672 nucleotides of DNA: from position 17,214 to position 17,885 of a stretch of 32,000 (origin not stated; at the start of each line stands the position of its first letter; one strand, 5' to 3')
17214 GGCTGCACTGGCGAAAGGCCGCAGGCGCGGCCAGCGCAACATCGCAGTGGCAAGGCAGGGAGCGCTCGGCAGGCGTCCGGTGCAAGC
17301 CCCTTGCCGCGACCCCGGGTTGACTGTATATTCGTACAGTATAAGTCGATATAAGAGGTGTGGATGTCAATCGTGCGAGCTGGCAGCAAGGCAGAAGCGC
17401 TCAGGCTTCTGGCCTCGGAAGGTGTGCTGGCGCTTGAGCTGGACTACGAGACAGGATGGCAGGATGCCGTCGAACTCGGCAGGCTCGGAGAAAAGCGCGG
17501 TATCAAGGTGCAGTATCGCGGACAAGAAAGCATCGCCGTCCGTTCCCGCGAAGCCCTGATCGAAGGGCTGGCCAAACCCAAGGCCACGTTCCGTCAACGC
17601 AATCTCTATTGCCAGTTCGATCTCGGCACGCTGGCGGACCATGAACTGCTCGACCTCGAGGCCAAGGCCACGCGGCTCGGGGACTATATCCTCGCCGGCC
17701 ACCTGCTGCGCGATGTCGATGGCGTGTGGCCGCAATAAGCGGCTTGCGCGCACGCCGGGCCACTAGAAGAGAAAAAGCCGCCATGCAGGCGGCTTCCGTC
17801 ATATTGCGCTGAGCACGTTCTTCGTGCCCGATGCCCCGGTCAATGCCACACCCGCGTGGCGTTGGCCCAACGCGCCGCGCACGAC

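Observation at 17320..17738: Near-consensus SOS (LexA) box controlling an uncharacterised 124-aa protein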

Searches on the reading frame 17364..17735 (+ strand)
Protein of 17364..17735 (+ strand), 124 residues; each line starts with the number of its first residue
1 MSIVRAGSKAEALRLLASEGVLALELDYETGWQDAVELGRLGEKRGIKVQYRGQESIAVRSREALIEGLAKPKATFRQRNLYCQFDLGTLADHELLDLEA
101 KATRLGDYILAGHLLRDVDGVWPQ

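Call 7: search_protein_families(library=pfam, proteins=[window:17364-17735:+], max_evalue=10)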
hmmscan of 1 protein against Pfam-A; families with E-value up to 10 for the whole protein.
window:17364-17735:+ (124 aa): 0 families
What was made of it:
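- On Known small SOS effectors (SulA, DinI, RecX, PsiB, YebG, ImuA, SRAP): No Pfam-A family matches at E <= 10 (call 7).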

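Call 8: search_protein_families(library=ncbifam, proteins=[window:17364-17735:+], max_evalue=10)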
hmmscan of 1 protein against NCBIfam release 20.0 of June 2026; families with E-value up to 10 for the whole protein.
window:17364-17735:+ (124 aa): 0 families
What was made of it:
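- On Phasins / PHA-granule-associated proteins (the database name): No Pfam or NCBIfam hit at E <= 10 (calls 7, 8).
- No phasin or PHA-related Pfam or NCBIfam family matches, even at E <= 10 (calls 7, 8).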

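Call 9: search_protein_families(library=phrogs, proteins=[window:17364-17735:+], max_evalue=10)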
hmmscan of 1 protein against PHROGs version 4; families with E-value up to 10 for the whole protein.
window:17364-17735:+ (124 aa): 0 families

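Call 10: search_solved_structures(query=window:17364-17735:+, max_evalue=10)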
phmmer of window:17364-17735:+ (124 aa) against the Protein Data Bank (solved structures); distinct sequences matched with E-value up to 10: 0.

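Call 11: find_homologous_proteins(query=window:17364-17735:+, max_evalue=0.001)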
Query window:17364-17735:+ (124 aa): 480 proteins with E <= 0.001 among 568 candidates; the best 120 are listed.
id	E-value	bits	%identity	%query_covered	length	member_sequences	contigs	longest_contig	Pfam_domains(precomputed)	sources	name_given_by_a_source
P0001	7.2e-73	260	99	99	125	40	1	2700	-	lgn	-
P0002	1.4e-72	259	98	100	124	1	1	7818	-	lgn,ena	-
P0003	2.2e-72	259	99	100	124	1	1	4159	-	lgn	-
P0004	3.8e-72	258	98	100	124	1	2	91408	-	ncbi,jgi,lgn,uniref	ncbi:PHA-granule associated protein 4 [Cupriavidus alkaliphilus]|uniref:PHA-granule associated prote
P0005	3.1e-71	255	98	100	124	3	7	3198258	-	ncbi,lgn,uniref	ncbi:PHA-granule associated protein 4 [Cupriavidus necator]|uniref:PHA-granule associated protein 4 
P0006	8.3e-71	254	96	100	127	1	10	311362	-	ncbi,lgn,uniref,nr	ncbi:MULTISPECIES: PHA-granule associated protein 4 [unclassified Cupriavidus]|uniref:PHA-granule as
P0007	1.8e-70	253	96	99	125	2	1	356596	-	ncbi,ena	ncbi:PHA-granule associated protein 4 [Cupriavidus basilensis]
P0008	6.4e-70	251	97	99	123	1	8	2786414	-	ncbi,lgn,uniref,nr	ncbi:PHA-granule associated protein 4 [Cupriavidus sp. 2KB_3]|uniref:PHA-granule associated protein 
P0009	8.2e-70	250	96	99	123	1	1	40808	-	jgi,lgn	jgi:hypothetical protein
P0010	8.8e-70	250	96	99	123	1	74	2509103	-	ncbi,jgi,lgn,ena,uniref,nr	ncbi:hypothetical protein SAMN05216321_12034 [Cupriavidus sp. OV038]|jgi:hypothetical protein|uniref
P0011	1.6e-69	250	96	99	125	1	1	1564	-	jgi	jgi:hypothetical protein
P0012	1.7e-69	249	95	99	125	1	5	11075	-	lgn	-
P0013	1.7e-69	249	95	99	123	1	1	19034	-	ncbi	-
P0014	2.3e-69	249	95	99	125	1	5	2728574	-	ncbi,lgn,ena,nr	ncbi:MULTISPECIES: hypothetical protein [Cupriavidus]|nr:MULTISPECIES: hypothetical protein [Cupriav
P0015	2.5e-69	249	95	99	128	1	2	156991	-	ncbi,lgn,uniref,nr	ncbi:PHA-granule associated protein 4 [Cupriavidus pinatubonensis]|uniref:PHA-granule associated pro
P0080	3.0e-48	181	68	100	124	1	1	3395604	-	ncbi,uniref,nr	ncbi:PHA-granule associated protein 4 [Cupriavidus necator]|uniref:PHA-granule associated protein 4 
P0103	1.9e-47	178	66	100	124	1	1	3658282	-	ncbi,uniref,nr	ncbi:PHA-granule associated protein 4 [Ralstonia pseudosolanacearum]|uniref:PHA-granule associated p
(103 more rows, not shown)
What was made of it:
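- NCBI and UniProt name many members 'PHA-granule associated protein 4' (call 11).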

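Call 12: find_related_loci(query=window:17364-17735:+, collection=genome_contigs, flank=3000)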
Query window:17364-17735:+ (124 aa) in genome_contigs; peptide patterns used: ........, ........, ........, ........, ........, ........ (x = any residue, [..] = any of these).
400 stretches matched a pattern; 122 encode a relative of the query (tblastn E <= 1e-3); the best 80 are kept; 80 distinct loci.
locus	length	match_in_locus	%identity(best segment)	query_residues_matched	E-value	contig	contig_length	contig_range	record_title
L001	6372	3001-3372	99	1-124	6e-81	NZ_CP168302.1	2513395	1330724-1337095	Cupriavidus nantongensis strain HB4B5 chromosome 1, complete sequence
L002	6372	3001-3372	98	1-124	1e-79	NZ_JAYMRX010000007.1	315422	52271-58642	Cupriavidus oxalaticus strain JPY540 NODE_7_length_315422_cov_67.088295, whole genome shotgun sequence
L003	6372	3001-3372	100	1-124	5e-79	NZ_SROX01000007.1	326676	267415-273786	Cupriavidus necator strain SHC 2-3 NODE_7_length_326676_cov_102.419919, whole genome shotgun sequence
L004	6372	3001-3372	100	1-124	5e-79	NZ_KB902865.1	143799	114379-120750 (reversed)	Cupriavidus sp. UYPR2.512 A3A5DRAFT_scaffold_11.12, whole genome shotgun sequence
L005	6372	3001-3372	99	1-124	3e-78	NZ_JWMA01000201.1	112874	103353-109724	Cupriavidus sp. IDO NODE_521, whole genome shotgun sequence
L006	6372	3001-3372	99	1-124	3e-78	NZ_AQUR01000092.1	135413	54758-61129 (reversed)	Cupriavidus neocaledonicus strain STM6070 A3AGDRAFT_scaffold_15.16_C, whole genome shotgun sequence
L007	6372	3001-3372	99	1-124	3e-78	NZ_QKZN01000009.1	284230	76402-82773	Cupriavidus phytorum strain MLR2-44 Ga0215867_109, whole genome shotgun sequence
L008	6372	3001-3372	99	1-124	3e-78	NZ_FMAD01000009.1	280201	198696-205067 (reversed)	Cupriavidus alkaliphilus strain ASC-732, whole genome shotgun sequence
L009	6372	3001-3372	99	1-124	3e-78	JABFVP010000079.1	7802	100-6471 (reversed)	MAG: Cupriavidus sp. isolate Bin3.15 NODE_7783_length_7802_cov_2.751653, whole genome shotgun sequence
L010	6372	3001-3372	98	1-124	1e-77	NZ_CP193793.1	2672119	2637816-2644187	Cupriavidus sp. TMH.W2 chromosome 2, complete sequence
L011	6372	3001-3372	98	1-124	1e-77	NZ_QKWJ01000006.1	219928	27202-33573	Cupriavidus lacunae strain S23 Cupriavidus_S23_6, whole genome shotgun sequence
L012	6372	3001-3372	98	1-124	2e-77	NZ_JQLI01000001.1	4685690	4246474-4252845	Cupriavidus necator A5-1 K307DRAFT_scf7180000000052_quiver.1_C, whole genome shotgun sequence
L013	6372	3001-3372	98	1-124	3e-77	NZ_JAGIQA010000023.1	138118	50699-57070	Cupriavidus consociatus strain LEh25 NODE_23_length_138118_cov_73.775052, whole genome shotgun sequence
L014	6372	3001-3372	98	1-124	8e-77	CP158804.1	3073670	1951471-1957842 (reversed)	Ralstonia pickettii strain RAL3 chromosome 2, complete sequence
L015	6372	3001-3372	98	1-124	8e-77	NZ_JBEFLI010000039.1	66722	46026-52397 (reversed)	Cupriavidus necator strain EM36 NODE_39_length_66722_cov_19.24, whole genome shotgun sequence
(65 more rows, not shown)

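Call 23: predict_structure(alignment_id=A1)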
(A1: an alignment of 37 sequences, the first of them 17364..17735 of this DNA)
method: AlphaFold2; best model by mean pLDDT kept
length: 124 residues; sequences in the alignment: 37
mean_pLDDT: 81.7   pTM: 0.63
mean pLDDT of the five models: 81.7, 80.1, 75.4, 74.9, 69.6
residues with pLDDT >= 90: 19; 70-90: 91; 50-70: 6; < 50: 8
segments of 3 or more residues with pLDDT < 50: 117-124
pLDDT, mean of each block of 10 residues (from residue 1): 86 90 89 84 87 85 88 80 82 88 87 53 38
secondary structure, 60 per line:
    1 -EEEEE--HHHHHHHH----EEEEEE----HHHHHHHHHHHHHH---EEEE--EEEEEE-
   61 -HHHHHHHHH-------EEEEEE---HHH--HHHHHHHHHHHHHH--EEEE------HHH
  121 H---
elements in order: E2-6 H9-16 E21-26 H31-44 E48-51 E54-59 H62-70 E78-83 H92-105 E108-111 H118-121

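Call 25: search_protein_representatives(protein=window:17364-17735:+)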
Query: 124 residues. Proteins with E-value up to 0.001 (for the whole library): 61; up to 1e-10: 34; up to 1e-30: 4. The best 61 are listed.
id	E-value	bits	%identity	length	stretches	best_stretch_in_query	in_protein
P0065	1.3e-56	206.2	80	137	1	1-123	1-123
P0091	3.1e-48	179.2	89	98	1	1-98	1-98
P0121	2.8e-35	137.4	88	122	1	48-123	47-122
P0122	3.6e-31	124.2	51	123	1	2-122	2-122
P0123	1.5e-30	122.1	56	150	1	7-112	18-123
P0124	3.1e-25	105.0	61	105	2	49-123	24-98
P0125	1.0e-22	96.9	64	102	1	27-102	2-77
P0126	1.0e-22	96.9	64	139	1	3-77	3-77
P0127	2.8e-22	95.5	69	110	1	50-120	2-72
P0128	1.3e-21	93.4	71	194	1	25-86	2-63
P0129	5.1e-19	85.0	46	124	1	6-114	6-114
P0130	1.2e-18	83.7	64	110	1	37-105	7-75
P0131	7.7e-18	81.2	45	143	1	6-110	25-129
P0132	8.9e-18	81.0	58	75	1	51-122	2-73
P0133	1.1e-17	80.7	41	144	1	3-118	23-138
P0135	8.4e-17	77.8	38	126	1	5-117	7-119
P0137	4.0e-16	75.6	41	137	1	4-115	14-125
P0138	6.2e-16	75.0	43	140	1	4-111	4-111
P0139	1.2e-15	74.1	44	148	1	6-115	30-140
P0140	2.4e-15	73.1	40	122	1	4-116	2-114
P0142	2.1e-14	70.1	39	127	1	5-118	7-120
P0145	7.0e-14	68.4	40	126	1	6-112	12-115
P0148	5.7e-13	65.4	38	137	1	6-111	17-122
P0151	2.2e-11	60.3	36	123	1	5-110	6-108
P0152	2.8e-11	60.0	39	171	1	6-110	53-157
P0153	1.1e-10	58.1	35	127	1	3-112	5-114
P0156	7.2e-10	55.4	37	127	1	7-111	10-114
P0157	7.3e-10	55.4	37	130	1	10-114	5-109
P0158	2.2e-09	53.8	38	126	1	7-111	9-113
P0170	6.4e-07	45.9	37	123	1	3-85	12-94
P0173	1.2e-05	41.8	32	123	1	5-96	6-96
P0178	8.8e-05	39.0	33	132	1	9-111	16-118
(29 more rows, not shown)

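Call 26: fold_search(model_id=the predicted structure, library=pdb)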
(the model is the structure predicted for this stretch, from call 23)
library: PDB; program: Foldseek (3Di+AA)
matches with E <= 10: 606; with E <= 0.001: 0
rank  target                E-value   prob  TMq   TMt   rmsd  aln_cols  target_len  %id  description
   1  3uw6_B                5.9e-02  0.57  0.31  0.14   8.8       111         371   18  Crystal Structure of Engineered Protein, Northeast Structural Genomics Consortium Target OR120 (released 2012-02-08)
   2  8oys                  6.3e-02  0.72  0.33  0.24   7.5       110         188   14  De novo designed TIM barrel fold TBF_24 (released 2023-10-18)
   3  4x0u_A                1.2e-01  0.30  0.27  0.08  10.8       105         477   16  Structure ALDH7A1 inactivated by 4-diethylaminobenzaldehyde (released 2015-01-14)
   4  5tjr_B                1.5e-01  0.30  0.28  0.09  11.3       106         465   19  X-ray Crystal structure of a methylmalonate semialdehyde dehydrogenase from Pseudomonas sp. AAC (released 2017-01-11)
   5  5tjr_F                1.6e-01  0.30  0.28  0.09  11.8       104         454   17  X-ray Crystal structure of a methylmalonate semialdehyde dehydrogenase from Pseudomonas sp. AAC (released 2017-01-11)
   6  1gt9_1                1.7e-01  0.35  0.37  0.17   9.9       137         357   14  High resolution crystal structure of a thermostable serine-carboxyl type proteinase, kumamolisin (kscp) (released 2002-06-13)
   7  4ils_B                2.0e-01  0.38  0.32  0.15   9.2       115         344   16  Crystal structure of engineered protein. northeast structural genomics Consortium target or117 (released 2013-03-20)
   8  4zvy_A                2.1e-01  0.30  0.29  0.09  11.4       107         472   15  Structure of human ALDH7A1 complexed with NAD+ in space group P4212 (released 2015-08-26)
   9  4ils_A                2.4e-01  0.38  0.33  0.15   9.0       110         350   17  Crystal structure of engineered protein. northeast structural genomics Consortium target or117 (released 2013-03-20)
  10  3uw6_C                2.6e-01  0.23  0.31  0.14   9.6       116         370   18  Crystal Structure of Engineered Protein, Northeast Structural Genomics Consortium Target OR120 (released 2012-02-08)
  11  4x0u_C                2.6e-01  0.21  0.27  0.08  10.8       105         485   16  Structure ALDH7A1 inactivated by 4-diethylaminobenzaldehyde (released 2015-01-14)
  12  3toz_D                2.9e-01  0.18  0.30  0.15  11.0       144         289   10  2.2 Angstrom Crystal Structure of Shikimate 5-dehydrogenase from Listeria monocytogenes in Complex with NAD. (released 2011-09-21)
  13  4idm                  3.1e-01  0.11  0.25  0.07  13.1       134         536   10  Crystal structure of the Delta-pyrroline-5-carboxylate dehydrogenase from Mycobacterium tuberculosis (released 2013-12-18)
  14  5che_B                3.1e-01  0.08  0.23  0.10  12.2       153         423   13  Crystal structure of Arabidopsis glutamyl-tRNA reductase in complex with its regulatory proteins (released 2016-02-03)
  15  4x0u_D                3.6e-01  0.20  0.28  0.08  11.1       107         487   16  Structure ALDH7A1 inactivated by 4-diethylaminobenzaldehyde (released 2015-01-14)
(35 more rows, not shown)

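Call 27: list_cluster_members(proteins=[P0122, P0129, P0133, P0135, P0137, P0140, P0142, P0151, P0153, P0178])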
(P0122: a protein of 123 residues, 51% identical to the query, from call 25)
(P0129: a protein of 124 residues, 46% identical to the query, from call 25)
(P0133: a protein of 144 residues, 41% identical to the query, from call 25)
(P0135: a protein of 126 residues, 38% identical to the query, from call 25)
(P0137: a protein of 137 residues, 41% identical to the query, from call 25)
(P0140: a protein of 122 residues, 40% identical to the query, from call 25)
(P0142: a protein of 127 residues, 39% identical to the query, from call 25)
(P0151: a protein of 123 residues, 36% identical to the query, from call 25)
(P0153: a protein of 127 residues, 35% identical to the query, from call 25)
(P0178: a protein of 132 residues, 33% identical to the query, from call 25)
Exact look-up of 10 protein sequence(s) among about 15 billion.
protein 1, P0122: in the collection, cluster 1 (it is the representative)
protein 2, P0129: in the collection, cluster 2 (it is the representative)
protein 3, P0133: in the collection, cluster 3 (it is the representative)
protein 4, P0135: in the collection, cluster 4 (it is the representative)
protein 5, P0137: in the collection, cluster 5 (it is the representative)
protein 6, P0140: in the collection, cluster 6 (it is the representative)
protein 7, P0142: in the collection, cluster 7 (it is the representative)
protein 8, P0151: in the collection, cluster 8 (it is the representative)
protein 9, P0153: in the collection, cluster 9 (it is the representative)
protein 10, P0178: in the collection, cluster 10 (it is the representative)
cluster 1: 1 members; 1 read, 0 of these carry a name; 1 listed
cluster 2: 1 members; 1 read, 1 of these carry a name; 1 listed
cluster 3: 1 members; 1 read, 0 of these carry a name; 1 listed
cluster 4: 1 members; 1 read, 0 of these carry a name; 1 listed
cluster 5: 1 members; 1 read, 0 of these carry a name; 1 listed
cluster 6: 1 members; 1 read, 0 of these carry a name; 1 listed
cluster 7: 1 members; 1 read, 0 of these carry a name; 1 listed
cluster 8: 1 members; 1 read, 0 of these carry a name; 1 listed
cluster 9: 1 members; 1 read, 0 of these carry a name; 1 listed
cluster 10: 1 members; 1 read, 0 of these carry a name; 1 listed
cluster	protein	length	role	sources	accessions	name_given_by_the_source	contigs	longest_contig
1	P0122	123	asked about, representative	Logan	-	-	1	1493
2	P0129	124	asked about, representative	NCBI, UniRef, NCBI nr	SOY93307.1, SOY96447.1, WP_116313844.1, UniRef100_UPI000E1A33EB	PHA-granule associated protein 4 [Cupriavidus taiwanensis] | PHA-granule associated protein 4 n=1 Tax=Cupriavidus taiwanensis TaxID=164546 ...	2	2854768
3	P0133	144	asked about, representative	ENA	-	-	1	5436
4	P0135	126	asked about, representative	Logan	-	-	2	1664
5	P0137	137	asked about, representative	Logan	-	-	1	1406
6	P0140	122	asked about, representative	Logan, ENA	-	-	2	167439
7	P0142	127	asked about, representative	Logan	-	-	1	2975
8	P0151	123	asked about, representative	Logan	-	-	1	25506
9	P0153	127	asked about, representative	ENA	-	-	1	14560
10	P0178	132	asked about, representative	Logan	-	-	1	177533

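Call 31: fold_search(model_id=the predicted structure, library=viral)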
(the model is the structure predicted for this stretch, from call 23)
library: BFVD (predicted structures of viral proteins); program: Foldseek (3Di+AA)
matches with E <= 10: 557; with E <= 0.001: 0
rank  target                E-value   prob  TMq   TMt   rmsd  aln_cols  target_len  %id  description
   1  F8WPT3                2.4e-02  0.41  0.30  0.24  11.7       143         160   12  (no name in the UniProt tables at hand)
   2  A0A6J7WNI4            1.4e-01  0.23  0.29  0.31  11.6       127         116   14  Uncharacterized protein [uncultured Caudovirales phage]
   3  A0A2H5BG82            1.5e-01  0.35  0.32  0.08   9.0       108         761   12  (no name in the UniProt tables at hand)
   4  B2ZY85                1.5e-01  0.23  0.28  0.24  10.8       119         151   15  Uncharacterized protein [Ralstonia phage phiRSL1]
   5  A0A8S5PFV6            2.3e-01  0.35  0.37  0.12  11.2       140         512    6  PRTase-CE domain-containing protein [Siphoviridae sp. ctvNP11]
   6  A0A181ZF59            2.4e-01  0.09  0.23  0.10  12.6       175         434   10  Replication origin-binding protein [Human herpesvirus 1 (strain 17)]
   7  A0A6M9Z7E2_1          2.6e-01  0.18  0.33  0.05  12.6       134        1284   13  Polyprotein [Riboviria sp.]
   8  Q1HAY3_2              2.8e-01  0.11  0.23  0.05  11.1       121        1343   16  Polyprotein [Helicobasidium mompa endornavirus 1-670]
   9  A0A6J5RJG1            3.1e-01  0.11  0.26  0.26  11.2       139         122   11  Uncharacterized protein [uncultured Caudovirales phage]
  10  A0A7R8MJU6            3.6e-01  0.11  0.24  0.24  10.7       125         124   12  Uncharacterized protein [Klebsiella phage vB_KvM-Eowyn]
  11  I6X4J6                3.8e-01  0.13  0.30  0.13  12.6       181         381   10  Nicotinamide phosphoribosyltransferase [Staphylococcus phage A3R]
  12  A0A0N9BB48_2          3.8e-01  0.09  0.22  0.08  11.6       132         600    8  Genome polyprotein (Fragment) [Usutu virus]
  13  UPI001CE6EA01         4.0e-01  0.09  0.23  0.14  11.4       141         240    9  (no name look-up for this kind of identifier)
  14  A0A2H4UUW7            4.3e-01  0.13  0.30  0.23  14.6       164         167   13  beta-N-acetylhexosaminidase [Bodo saltans virus]
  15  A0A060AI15            4.3e-01  0.12  0.30  0.28  11.8       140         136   10  (no name in the UniProt tables at hand)
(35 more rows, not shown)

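Call 34: find_encoding_contigs(protein=P0080, flank=10000, max_places=3)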
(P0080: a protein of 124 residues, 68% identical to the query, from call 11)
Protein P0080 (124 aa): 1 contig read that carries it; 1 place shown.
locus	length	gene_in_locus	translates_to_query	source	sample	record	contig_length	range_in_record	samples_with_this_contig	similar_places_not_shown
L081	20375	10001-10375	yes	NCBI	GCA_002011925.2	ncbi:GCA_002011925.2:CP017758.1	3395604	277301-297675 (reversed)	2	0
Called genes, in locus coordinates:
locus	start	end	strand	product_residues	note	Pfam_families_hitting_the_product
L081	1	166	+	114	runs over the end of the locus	-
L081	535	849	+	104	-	-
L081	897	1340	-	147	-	PF00583:Acetyltransf_1, PF13508:Acetyltransf_7, PF14542:Acetyltransf_CG (weak)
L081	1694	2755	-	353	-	PF13609:Porin_4, PF00267:Porin_1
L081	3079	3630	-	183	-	-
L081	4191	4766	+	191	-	PF00440:TetR_N, PF16925:TetR_C_13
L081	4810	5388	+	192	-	-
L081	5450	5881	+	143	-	PF00583:Acetyltransf_1, PF13673:Acetyltransf_10 (weak), PF13508:Acetyltransf_7, PF08445:FR47 (weak)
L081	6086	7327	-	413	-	PF01609:DDE_Tnp_1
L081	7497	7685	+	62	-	-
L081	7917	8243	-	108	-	PF00816:Histone_HNS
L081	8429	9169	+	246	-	PF01223:Endonuclease_NS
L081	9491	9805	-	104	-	PF17209:Hfq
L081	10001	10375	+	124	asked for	-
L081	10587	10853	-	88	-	-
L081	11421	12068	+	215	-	-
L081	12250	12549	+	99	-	-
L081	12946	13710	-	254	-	-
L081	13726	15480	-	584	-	PF00271:Helicase_C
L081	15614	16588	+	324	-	PF05598:DUF772, PF01609:DDE_Tnp_1, PF13612:DDE_Tnp_1_3, PF13359:DDE_Tnp_4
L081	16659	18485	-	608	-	PF00270:DEAD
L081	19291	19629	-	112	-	-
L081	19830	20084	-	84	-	-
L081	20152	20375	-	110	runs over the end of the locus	-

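Call 35: find_encoding_contigs(protein=P0103, flank=10000, max_places=3)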
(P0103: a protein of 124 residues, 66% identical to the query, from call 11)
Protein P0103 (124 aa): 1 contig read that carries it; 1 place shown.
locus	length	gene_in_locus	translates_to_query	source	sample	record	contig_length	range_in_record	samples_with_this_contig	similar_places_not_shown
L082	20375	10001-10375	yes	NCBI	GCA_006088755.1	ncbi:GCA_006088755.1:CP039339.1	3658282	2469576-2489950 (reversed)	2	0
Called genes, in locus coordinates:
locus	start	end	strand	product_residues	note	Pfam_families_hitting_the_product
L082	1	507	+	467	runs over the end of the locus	PF00033:Cytochrome_B, PF13631:Cytochrom_B_N_2, PF00032:Cytochrom_B_C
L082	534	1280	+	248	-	PF02167:Cytochrom_C1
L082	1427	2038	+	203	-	PF02798:GST_N, PF13417:GST_N_3, PF22441:CLIC-like_N, PF13409:GST_N_2, PF13410:GST_C_2 (weak), PF00043:GST_C (weak)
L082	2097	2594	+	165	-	PF04386:SspB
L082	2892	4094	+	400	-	PF13356:Arm-DNA-bind_3, PF22022:Phage_int_M, PF00589:Phage_integrase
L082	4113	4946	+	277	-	-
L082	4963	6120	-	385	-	PF11726:YagK_YfjJ_C (weak), PF23343:REP_ORF2-G2P (weak)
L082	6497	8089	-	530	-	PF13148:DUF3987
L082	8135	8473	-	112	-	-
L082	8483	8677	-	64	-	-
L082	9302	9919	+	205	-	-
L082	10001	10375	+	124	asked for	-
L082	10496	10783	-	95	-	PF00816:Histone_HNS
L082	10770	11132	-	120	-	-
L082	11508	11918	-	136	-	PF00216:Bac_DNA_binding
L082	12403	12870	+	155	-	-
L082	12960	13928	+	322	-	PF06067:DUF932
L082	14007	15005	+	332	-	PF09588:YqaJ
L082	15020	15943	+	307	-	PF18897:Gp3-like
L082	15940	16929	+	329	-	-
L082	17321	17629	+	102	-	-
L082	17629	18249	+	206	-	-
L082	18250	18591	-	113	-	PF12844:HTH_19 (weak), PF13560:HTH_31, PF01381:HTH_3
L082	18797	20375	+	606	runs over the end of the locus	-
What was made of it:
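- One sits in an integrase-bordered Ralstonia island with H-NS, HU, YqaJ and DUF932; a C. necator copy sits among transposases, H-NS and Hfq (calls 34, 35).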

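Call 37: search_solved_structures(query=A2, max_evalue=10)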
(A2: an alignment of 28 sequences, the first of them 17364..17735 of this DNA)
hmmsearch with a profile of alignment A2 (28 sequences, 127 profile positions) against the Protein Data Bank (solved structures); distinct sequences matched with E-value up to 10: 1.
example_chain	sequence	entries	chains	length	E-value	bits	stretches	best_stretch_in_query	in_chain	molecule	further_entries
7mcd_A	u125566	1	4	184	0.0075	19.2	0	29-46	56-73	AI-designed TIM-barrel F15C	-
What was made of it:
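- Tried and rejected: PDB sequence searches, single-sequence and profile, gave nothing except a spurious 18-residue match to an AI-designed TIM barrel (calls 10, 37).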

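Call 38: search_protein_families(library=pfam, alignment_id=A2, max_evalue=1)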
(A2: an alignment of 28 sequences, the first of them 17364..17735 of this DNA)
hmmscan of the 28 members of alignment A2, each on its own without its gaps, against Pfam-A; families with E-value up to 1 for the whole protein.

A. member 1, window:17364-17735:+ (124 aa): 0 families

B. families by the number of members that match (of 28 scanned): 8 families
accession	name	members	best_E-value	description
PF20274.4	cREC_REC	1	8.9e-05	Cyclic-phosphate processing Receiver domain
PF19898.4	DUF6371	1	0.034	Domain of unknown function (DUF6371)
PF07791.16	Imm11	1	0.046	Immunity protein family (Imm11)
PF12192.13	CBP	1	0.069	Fungal calcium binding protein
PF04566.18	RNA_pol_Rpb2_4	1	0.097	RNA polymerase Rpb2, domain 4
PF13378.12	MR_MLE_C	1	0.11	Enolase C-terminal domain-like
PF17035.10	BET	1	0.12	Bromodomain extra-terminal - transcription regulation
PF15864.10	PglL_A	1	0.19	Protein glycosylation ligase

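Call 39: search_protein_families(library=pfam, proteins=[P0131, P0133, P0135, P0137, P0138, P0139, P0140, P0142, P0145, P0148], max_evalue=10)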
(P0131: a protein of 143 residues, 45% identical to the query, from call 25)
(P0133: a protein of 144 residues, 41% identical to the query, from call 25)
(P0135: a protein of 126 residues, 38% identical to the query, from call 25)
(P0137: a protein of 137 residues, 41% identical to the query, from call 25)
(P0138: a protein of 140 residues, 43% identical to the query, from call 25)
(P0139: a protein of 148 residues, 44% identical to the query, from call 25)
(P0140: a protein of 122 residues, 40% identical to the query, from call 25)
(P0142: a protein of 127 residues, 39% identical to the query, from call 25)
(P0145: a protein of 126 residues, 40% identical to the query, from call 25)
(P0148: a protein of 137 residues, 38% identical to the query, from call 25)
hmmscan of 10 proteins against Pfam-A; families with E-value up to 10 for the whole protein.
P0131 (143 aa): 1 family
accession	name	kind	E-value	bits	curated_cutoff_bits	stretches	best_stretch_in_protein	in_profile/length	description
PF19898.4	DUF6371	-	0.034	14.4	27.7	1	17-43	86-112/150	Domain of unknown function (DUF6371)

P0133 (144 aa): 0 families

P0135 (126 aa): 0 families

P0137 (137 aa): 2 families
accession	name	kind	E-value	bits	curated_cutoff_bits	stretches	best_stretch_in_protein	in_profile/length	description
PF13378.12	MR_MLE_C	-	0.11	12.7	29.4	1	18-92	107-182/219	Enolase C-terminal domain-like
PF17035.10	BET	-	0.12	13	24.5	1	93-110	43-60/64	Bromodomain extra-terminal - transcription regulation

P0138 (140 aa): 0 families

P0139 (148 aa): 0 families

P0140 (122 aa): 0 families

P0142 (127 aa): 1 family
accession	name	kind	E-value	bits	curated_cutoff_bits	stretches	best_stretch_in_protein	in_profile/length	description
PF12192.13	CBP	-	0.069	13.8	25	1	10-43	28-62/78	Fungal calcium binding protein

P0145 (126 aa): 0 families

P0148 (137 aa): 1 family
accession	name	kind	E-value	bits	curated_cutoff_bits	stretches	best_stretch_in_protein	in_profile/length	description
PF04566.18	RNA_pol_Rpb2_4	-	0.097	13.2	28.7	1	15-57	10-52/62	RNA polymerase Rpb2, domain 4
